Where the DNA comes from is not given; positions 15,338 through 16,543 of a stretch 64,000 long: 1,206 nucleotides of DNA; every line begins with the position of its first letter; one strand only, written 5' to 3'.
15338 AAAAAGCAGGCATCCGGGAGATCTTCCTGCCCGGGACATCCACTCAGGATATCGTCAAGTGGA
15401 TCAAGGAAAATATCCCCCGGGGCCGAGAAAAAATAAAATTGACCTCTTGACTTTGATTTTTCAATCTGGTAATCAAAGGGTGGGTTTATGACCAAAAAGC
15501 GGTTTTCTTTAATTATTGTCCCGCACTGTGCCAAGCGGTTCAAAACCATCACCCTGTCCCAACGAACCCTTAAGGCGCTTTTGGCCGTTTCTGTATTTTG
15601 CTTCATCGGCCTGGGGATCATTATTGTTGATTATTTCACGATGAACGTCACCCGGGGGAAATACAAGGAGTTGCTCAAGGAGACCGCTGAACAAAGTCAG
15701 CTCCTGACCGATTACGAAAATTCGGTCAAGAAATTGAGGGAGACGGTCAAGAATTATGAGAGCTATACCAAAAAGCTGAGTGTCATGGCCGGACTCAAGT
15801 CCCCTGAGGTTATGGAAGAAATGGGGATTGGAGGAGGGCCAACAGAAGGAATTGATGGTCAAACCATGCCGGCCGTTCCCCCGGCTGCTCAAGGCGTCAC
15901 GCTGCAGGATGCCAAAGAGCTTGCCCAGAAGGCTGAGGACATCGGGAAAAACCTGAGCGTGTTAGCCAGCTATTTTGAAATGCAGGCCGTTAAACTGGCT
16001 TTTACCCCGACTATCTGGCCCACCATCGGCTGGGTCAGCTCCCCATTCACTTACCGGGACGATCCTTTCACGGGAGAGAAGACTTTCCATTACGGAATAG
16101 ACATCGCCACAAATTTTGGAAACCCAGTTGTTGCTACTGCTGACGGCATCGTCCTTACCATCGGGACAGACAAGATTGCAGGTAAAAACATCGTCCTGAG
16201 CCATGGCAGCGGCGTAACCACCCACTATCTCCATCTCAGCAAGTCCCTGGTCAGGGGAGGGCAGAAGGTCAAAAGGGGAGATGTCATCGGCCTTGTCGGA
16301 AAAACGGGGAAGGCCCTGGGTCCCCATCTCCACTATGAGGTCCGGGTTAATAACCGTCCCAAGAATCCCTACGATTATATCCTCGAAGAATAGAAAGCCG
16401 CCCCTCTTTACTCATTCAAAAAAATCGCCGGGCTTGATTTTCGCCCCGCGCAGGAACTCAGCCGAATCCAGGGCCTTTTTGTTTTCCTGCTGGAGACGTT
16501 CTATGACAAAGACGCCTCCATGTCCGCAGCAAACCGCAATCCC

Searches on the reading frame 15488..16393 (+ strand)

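Call 15: search_protein_families(library=pfam, proteins=[window:15488-16393:+], max_evalue=0.001)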
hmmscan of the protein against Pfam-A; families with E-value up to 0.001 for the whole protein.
window:15488-16393:+ (301 aa): 1 family
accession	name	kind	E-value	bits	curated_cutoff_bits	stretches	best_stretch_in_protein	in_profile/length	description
PF01551.29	Peptidase_M23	-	5.5e-31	107.1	28.7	1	200-294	2-96/96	Peptidase family M23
